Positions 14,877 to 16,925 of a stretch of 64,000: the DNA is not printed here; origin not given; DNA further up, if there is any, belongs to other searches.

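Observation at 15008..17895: Soluble TraD/VirD4-like coupling-protein ATPase paired with a ComEA(HhH)-PKD membrane protein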

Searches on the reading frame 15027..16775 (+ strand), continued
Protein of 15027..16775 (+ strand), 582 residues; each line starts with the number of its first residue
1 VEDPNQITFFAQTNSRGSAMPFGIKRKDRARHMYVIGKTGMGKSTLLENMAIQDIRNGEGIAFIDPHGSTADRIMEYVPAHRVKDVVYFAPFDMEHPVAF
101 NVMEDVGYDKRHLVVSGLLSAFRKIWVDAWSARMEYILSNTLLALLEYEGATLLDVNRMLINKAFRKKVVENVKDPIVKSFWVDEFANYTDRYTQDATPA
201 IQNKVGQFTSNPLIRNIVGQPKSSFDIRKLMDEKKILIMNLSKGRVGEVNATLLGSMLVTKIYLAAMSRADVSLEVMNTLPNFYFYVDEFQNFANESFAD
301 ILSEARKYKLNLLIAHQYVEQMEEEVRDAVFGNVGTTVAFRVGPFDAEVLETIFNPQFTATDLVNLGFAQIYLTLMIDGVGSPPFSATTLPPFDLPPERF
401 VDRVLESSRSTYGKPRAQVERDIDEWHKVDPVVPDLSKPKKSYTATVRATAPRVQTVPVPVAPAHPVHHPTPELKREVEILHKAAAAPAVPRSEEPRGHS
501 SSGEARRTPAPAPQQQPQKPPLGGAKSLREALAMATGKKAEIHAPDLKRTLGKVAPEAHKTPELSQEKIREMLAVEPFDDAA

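Call 30: search_protein_families(library=pfam, proteins=[P0183, P0186, P0204, P0202, P0222, P0234, P0258, P0213, P0239, P0160], max_evalue=0.001)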
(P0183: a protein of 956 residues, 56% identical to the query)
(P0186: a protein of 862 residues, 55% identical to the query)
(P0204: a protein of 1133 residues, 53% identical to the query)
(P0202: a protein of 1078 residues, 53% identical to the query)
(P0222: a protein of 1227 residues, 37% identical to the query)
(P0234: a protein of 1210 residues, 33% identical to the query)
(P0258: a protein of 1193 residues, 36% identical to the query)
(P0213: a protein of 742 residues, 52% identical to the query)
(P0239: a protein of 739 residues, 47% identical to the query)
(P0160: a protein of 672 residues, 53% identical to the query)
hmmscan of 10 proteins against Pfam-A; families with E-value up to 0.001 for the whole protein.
P0183 (956 aa): 4 families
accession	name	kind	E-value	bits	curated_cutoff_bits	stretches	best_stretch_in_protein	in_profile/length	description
PF10412.15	TrwB_AAD_bind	-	7.4e-11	42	20.5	1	447-759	12-310/387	Type IV secretion-system coupling protein DNA-binding domain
PF12696.13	TraG-D_C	-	3.5e-05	24.2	22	1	701-766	3-71/126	TraM recognition site of TraD and TraG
PF01935.23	DUF87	-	6e-05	23.7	23.2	1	451-666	24-206/220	Helicase HerA, central domain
PF02534.20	T4SS-DNA_transf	-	7.3e-05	22.2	20.1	0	440-527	42-118/468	Type IV secretory system Conjugative DNA transfer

P0186 (862 aa): 5 families
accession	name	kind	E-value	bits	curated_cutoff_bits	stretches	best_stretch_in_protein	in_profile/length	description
PF10412.15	TrwB_AAD_bind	-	2.3e-09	37.1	20.5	1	465-778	13-312/387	Type IV secretion-system coupling protein DNA-binding domain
PF01935.23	DUF87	-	5.1e-07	30.4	23.2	1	467-680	23-203/220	Helicase HerA, central domain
PF12696.13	TraG-D_C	-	2.4e-05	24.7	22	1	720-778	5-68/126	TraM recognition site of TraD and TraG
PF13401.12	AAA_22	-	0.0001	23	27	0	466-488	4-26/130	AAA domain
PF02534.20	T4SS-DNA_transf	-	0.00033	20.1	20.1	0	453-566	38-139/468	Type IV secretory system Conjugative DNA transfer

P0204 (1133 aa): 6 families
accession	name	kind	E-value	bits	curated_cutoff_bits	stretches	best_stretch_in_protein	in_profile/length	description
PF02534.20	T4SS-DNA_transf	-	2.6e-08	33.6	20.1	0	543-700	191-347/468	Type IV secretory system Conjugative DNA transfer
PF10412.15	TrwB_AAD_bind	-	3.8e-08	33.1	20.5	1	408-699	15-288/387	Type IV secretion-system coupling protein DNA-binding domain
PF01935.23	DUF87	-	2.8e-05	24.7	23.2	1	408-457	23-69/220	Helicase HerA, central domain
PF12696.13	TraG-D_C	-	3.3e-05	24.3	22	1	659-717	3-66/126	TraM recognition site of TraD and TraG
PF25199.1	nSTAND_NTPase5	-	0.00027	21.2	34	0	406-485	39-120/145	Novel STAND NTPase 5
PF13401.12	AAA_22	-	0.00029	21.6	27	0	407-445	4-42/130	AAA domain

P0202 (1078 aa): 4 families
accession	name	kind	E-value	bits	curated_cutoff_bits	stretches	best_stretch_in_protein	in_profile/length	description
PF10412.15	TrwB_AAD_bind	-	2.9e-08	33.4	20.5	1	370-676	11-303/387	Type IV secretion-system coupling protein DNA-binding domain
PF01935.23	DUF87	-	0.00012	22.7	23.2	1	374-447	23-90/220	Helicase HerA, central domain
PF12696.13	TraG-D_C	-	0.00012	22.5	22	1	625-685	3-66/126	TraM recognition site of TraD and TraG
PF13401.12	AAA_22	-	0.00035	21.3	27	0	372-409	3-40/130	AAA domain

P0222 (1227 aa): 12 families
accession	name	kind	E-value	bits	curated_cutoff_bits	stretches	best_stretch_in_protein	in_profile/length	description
PF10412.15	TrwB_AAD_bind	-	1.2e-18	67.7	20.5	1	413-735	8-318/387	Type IV secretion-system coupling protein DNA-binding domain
PF12696.13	TraG-D_C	-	8.8e-13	48.7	22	1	665-732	1-70/126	TraM recognition site of TraD and TraG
PF01935.23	DUF87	-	1.3e-08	35.7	23.2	1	410-461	12-65/220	Helicase HerA, central domain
PF13191.12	AAA_16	-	2.6e-07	31.7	32.6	0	417-482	21-88/167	AAA ATPase domain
PF13401.12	AAA_22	-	2.6e-07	31.4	27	0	421-449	6-34/130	AAA domain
PF02534.20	T4SS-DNA_transf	-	5.5e-07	29.2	20.1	0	653-735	289-377/468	Type IV secretory system Conjugative DNA transfer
PF25199.1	nSTAND_NTPase5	-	2.1e-05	24.8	34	1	414-501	35-124/145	Novel STAND NTPase 5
PF13555.12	AAA_29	-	9.2e-05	22.6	27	0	421-437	22-39/61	P-loop containing region of AAA domain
PF01580.24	FtsK_SpoIIIE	-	0.0003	20.7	24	0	408-442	27-61/221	FtsK/SpoIIIE family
PF03308.22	MeaB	-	0.00042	19.8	23.1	0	425-454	38-67/273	Methylmalonyl Co-A mutase-associated GTPase MeaB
PF03193.22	RsgA_GTPase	-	0.00064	20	30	0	414-443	100-129/174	RsgA GTPase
PF00005.33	ABC_tran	-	0.00067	20.7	25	0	422-457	13-46/137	ABC transporter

P0234 (1210 aa): 19 families
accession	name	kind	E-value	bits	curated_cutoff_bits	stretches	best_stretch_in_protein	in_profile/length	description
PF10412.15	TrwB_AAD_bind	-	4.1e-20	72.5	20.5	2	620-696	227-304/387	Type IV secretion-system coupling protein DNA-binding domain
PF01935.23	DUF87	-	3.3e-14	53.9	23.2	1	377-422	17-62/220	Helicase HerA, central domain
PF12696.13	TraG-D_C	-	3.3e-12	46.9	22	1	643-702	3-66/126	TraM recognition site of TraD and TraG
PF02534.20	T4SS-DNA_transf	-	8e-10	38.6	20.1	1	583-683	247-345/468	Type IV secretory system Conjugative DNA transfer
PF01580.24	FtsK_SpoIIIE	-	1.9e-09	37.8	24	1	374-407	28-62/221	FtsK/SpoIIIE family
PF25199.1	nSTAND_NTPase5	-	4.9e-09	36.6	34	1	376-449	32-108/145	Novel STAND NTPase 5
PF13401.12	AAA_22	-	6.7e-09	36.6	27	0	383-408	4-29/130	AAA domain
PF13191.12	AAA_16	-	1.5e-07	32.5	32.6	0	820-861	24-63/167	AAA ATPase domain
PF13555.12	AAA_29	-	2.7e-06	27.5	27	0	822-837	24-39/61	P-loop containing region of AAA domain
PF20720.3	nSTAND3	-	4.8e-06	26.8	27.2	0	383-418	16-51/155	Novel STAND NTPase 3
PF00005.33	ABC_tran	-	1.1e-05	26.5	25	0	385-405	12-32/137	ABC transporter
PF05729.18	NACHT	-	5.5e-05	23.5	26.7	0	386-412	2-27/167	NACHT domain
PF24389.1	ORC-CDC6-like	-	8.4e-05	21.9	27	0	382-407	30-55/571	ORC-CDC6-like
PF03193.22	RsgA_GTPase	-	0.00027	21.2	30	0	821-843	107-129/174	RsgA GTPase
PF05872.18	HerA_C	-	0.00045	19.4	22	0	369-412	6-49/502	Helicase HerA-like C-terminal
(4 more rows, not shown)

P0258 (1193 aa): 15 families
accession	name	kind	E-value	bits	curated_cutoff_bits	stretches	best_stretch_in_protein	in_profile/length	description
PF10412.15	TrwB_AAD_bind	-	1.4e-18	67.4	20.5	1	573-699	7-128/387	Type IV secretion-system coupling protein DNA-binding domain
PF12696.13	TraG-D_C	-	5.8e-09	36.4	22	0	826-893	1-70/126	TraM recognition site of TraD and TraG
PF13191.12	AAA_16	-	1.2e-07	32.9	32.6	0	135-173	21-58/167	AAA ATPase domain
PF25199.1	nSTAND_NTPase5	-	1.2e-07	32.1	34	1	575-659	35-121/145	Novel STAND NTPase 5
PF01580.24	FtsK_SpoIIIE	-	1.7e-07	31.4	24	0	121-160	22-61/221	FtsK/SpoIIIE family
PF04851.21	ResIII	-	1.9e-07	31.6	22.5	0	135-183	20-70/164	Type III restriction enzyme, res subunit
PF01935.23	DUF87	-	5.5e-07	30.3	23.2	0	569-651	10-89/220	Helicase HerA, central domain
PF13401.12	AAA_22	-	1.7e-06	28.8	27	0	580-602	4-26/130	AAA domain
PF00270.35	DEAD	-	0.00015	22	26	0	137-181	13-60/167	DEAD/DEAH box helicase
PF24389.1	ORC-CDC6-like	-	0.00015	21.1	27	0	136-155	30-49/571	ORC-CDC6-like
PF13555.12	AAA_29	-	0.00025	21.2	27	0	583-598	24-39/61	P-loop containing region of AAA domain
PF00005.33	ABC_tran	-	0.00033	21.7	25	0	580-602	10-31/137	ABC transporter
PF20720.3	nSTAND3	-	0.00042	20.5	27.2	0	137-182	16-60/155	Novel STAND NTPase 3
PF02492.25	cobW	-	0.00058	19.9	20.7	0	142-175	4-36/180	CobW/HypB/UreG, nucleotide-binding domain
PF20703.3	nSTAND1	-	0.00067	19.8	27.1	0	578-607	29-59/379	Novel STAND NTPase 1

P0213 (742 aa): 3 families
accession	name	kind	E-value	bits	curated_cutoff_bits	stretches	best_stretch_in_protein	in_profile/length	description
PF10412.15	TrwB_AAD_bind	-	5.3e-06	26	20.5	0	269-321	9-61/387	Type IV secretion-system coupling protein DNA-binding domain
PF01935.23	DUF87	-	0.00022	21.9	23.2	1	281-488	29-203/220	Helicase HerA, central domain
PF12696.13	TraG-D_C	-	0.00049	20.5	22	0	526-584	3-66/126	TraM recognition site of TraD and TraG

P0239 (739 aa): 5 families
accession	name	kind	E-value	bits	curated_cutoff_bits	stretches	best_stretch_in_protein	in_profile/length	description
PF01935.23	DUF87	-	5.4e-09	36.9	23.2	1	312-396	10-84/220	Helicase HerA, central domain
PF02534.20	T4SS-DNA_transf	-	5.6e-08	32.5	20.1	1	324-642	44-379/468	Type IV secretory system Conjugative DNA transfer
PF10412.15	TrwB_AAD_bind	-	1.9e-06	27.5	20.5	0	314-382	7-68/387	Type IV secretion-system coupling protein DNA-binding domain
PF12696.13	TraG-D_C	-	2.9e-06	27.7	22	1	575-640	3-74/126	TraM recognition site of TraD and TraG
PF13401.12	AAA_22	-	0.00099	19.9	27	0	322-348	3-29/130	AAA domain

P0160 (672 aa): 4 families
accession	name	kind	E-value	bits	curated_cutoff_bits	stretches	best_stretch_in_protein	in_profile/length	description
PF10412.15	TrwB_AAD_bind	-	8.4e-12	45.1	20.5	1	156-470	12-312/387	Type IV secretion-system coupling protein DNA-binding domain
PF01935.23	DUF87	-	9.2e-07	29.6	23.2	1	159-374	23-205/220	Helicase HerA, central domain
PF02534.20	T4SS-DNA_transf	-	1.4e-06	27.9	20.1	0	138-237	31-119/468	Type IV secretory system Conjugative DNA transfer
PF12696.13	TraG-D_C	-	0.00013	22.3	22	1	411-476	4-72/126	TraM recognition site of TraD and TraG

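Call 32: search_solved_structures(query=window:15084-16775:+, max_evalue=0.01, show_alignments=1)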
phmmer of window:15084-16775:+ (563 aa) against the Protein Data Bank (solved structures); distinct sequences matched with E-value up to 0.01: 2.
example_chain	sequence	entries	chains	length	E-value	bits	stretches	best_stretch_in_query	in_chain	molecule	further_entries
1gl6_A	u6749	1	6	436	0.0032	19.7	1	7-54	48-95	ATPASE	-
1e9r_A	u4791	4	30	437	0.0032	19.7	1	7-54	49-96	CONJUGAL TRANSFER PROTEIN TRWB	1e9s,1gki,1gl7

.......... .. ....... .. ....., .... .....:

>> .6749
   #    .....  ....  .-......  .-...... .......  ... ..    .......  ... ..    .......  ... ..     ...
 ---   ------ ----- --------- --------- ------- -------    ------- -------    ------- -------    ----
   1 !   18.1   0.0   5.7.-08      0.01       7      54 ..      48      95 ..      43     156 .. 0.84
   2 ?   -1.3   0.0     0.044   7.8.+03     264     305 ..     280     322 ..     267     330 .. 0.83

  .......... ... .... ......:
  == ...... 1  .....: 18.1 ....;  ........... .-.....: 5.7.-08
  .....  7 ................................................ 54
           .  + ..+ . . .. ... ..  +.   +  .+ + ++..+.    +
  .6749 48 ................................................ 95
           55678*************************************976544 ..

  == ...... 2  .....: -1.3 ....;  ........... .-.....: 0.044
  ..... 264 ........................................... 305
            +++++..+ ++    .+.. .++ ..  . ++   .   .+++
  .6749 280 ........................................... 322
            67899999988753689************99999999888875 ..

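Call 33: search_protein_families(library=padloc, proteins=[window:15084-16775:+], max_evalue=0.01)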
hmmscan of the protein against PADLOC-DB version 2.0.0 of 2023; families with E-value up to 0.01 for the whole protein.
window:15084-16775:+ (563 aa): 5 families
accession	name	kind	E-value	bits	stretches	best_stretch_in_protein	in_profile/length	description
PDLC04140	mad8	-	6.3e-14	50.2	1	11-335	27-263/314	mads_8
PDLC04103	HerA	-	3.4e-07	27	1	269-323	459-509/579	-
PDLC04105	HerA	-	0.00015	18.5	0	12-53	167-209/576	-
PDLC01055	HerA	-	0.00062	16.7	1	12-41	158-187/532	Type III coevolved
PDLC02422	PprDinG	-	0.004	13.4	1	7-67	189-247/930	-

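Call 52: predict_structure(alignment_id=A3)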
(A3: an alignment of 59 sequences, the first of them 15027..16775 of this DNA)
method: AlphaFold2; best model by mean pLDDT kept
length: 582 residues; sequences in the alignment: 59
mean_pLDDT: 62.7   pTM: 0.61
mean pLDDT of the five models: 62.7, 62.7, 58.7, 58.5, 55.7
residues with pLDDT >= 90: 43; 70-90: 190; 50-70: 158; < 50: 191
segments of 3 or more residues with pLDDT < 50: 39-42, 127-129, 193-201, 203-206, 245-248, 319-388, 434-439, 445-461, 463-468, 487-511, 513-523, 540-547, 555-564
pLDDT, mean of each block of 10 residues (from residue 1): 70 58 69 54 64 88 84 90 94 82 66 64 54 72 77 70 79 84 72 48 49 63 85 92 58 74 77 78 80 57 64 56 45 38 39 39 29 36 44 76 94 84 70 48 47 42 46 81 57 35 38 46 52 62 47 48 63 60 45
secondary structure, 60 per line:
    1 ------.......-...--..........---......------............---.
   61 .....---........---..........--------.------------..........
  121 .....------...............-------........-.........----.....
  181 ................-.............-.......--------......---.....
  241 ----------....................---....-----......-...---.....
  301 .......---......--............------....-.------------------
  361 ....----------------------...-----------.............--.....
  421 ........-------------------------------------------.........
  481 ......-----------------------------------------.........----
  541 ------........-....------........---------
elements in order: E7-13 E20-25 H26-29 E33-38 H45-56 E60-65 H69-76 H80-85 E86-89 H111-125 H132-146 H154-161 H163-171 H176-196 H198-210 H212-218 H227-232 E236-240 H251-270 H274-277 E283-288 H296-307 E311-316 H319-330 E337-340 H361-364 E387-389 H401-412 H416-428 H472-486 H528-536 H547-554 H556-559 H566-573

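Call 54: fold_search(model_id=the predicted structure, library=pdb)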
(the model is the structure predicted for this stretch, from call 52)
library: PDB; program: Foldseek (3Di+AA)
matches with E <= 10: 317; with E <= 0.001: 43
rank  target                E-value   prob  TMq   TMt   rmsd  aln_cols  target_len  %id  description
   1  6sz9_A                4.6e-08  1.00  0.37  0.43  23.2       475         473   14  Type IV Coupling Complex (T4CC) from L. pneumophila. (released 2020-05-13)
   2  1e9s_L                1.2e-07  1.00  0.36  0.46   6.5       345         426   18  Bacterial conjugative coupling protein TrwBdeltaN70. Unbound monoclinic form. (released 2001-02-06)
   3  1gki_B                2.2e-07  1.00  0.36  0.47   6.5       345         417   18  Plasmid coupling protein TrwB in complex with ADP and Mg2+. (released 2002-05-16)
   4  1e9r_G                2.9e-07  1.00  0.37  0.48   6.5       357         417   18  Bacterial conjugative coupling protein TrwBdeltaN70. Trigonal form in complex with sulphate. (released 2001-02-06)
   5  1gki_G                3.1e-07  1.00  0.36  0.48   6.5       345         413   18  Plasmid coupling protein TrwB in complex with ADP and Mg2+. (released 2002-05-16)
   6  1gl7_B                3.1e-07  1.00  0.33  0.43   7.3       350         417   18  Plasmid coupling protein TrwB in complex with the non-hydrolisable ATP-analogue ADPNP. (released 2002-05-16)
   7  1e9s_E                3.5e-07  1.00  0.36  0.47   6.3       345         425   18  Bacterial conjugative coupling protein TrwBdeltaN70. Unbound monoclinic form. (released 2001-02-06)
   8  1gl7_A                3.5e-07  1.00  0.36  0.48   6.3       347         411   18  Plasmid coupling protein TrwB in complex with the non-hydrolisable ATP-analogue ADPNP. (released 2002-05-16)
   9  1e9s_K                3.7e-07  1.00  0.35  0.45   6.7       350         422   17  Bacterial conjugative coupling protein TrwBdeltaN70. Unbound monoclinic form. (released 2001-02-06)
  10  1gki_A                4.1e-07  1.00  0.36  0.47   6.5       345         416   18  Plasmid coupling protein TrwB in complex with ADP and Mg2+. (released 2002-05-16)
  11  1gki_D                4.3e-07  1.00  0.36  0.47   6.5       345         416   18  Plasmid coupling protein TrwB in complex with ADP and Mg2+. (released 2002-05-16)
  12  1gl7_F                5.7e-07  1.00  0.36  0.48   6.4       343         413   18  Plasmid coupling protein TrwB in complex with the non-hydrolisable ATP-analogue ADPNP. (released 2002-05-16)
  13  1e9s_H                5.7e-07  1.00  0.36  0.47   6.5       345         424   18  Bacterial conjugative coupling protein TrwBdeltaN70. Unbound monoclinic form. (released 2001-02-06)
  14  1gki_F                5.7e-07  1.00  0.36  0.47   6.5       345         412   19  Plasmid coupling protein TrwB in complex with ADP and Mg2+. (released 2002-05-16)
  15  1gl7_G                6.4e-07  1.00  0.36  0.47   6.5       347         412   18  Plasmid coupling protein TrwB in complex with the non-hydrolisable ATP-analogue ADPNP. (released 2002-05-16)
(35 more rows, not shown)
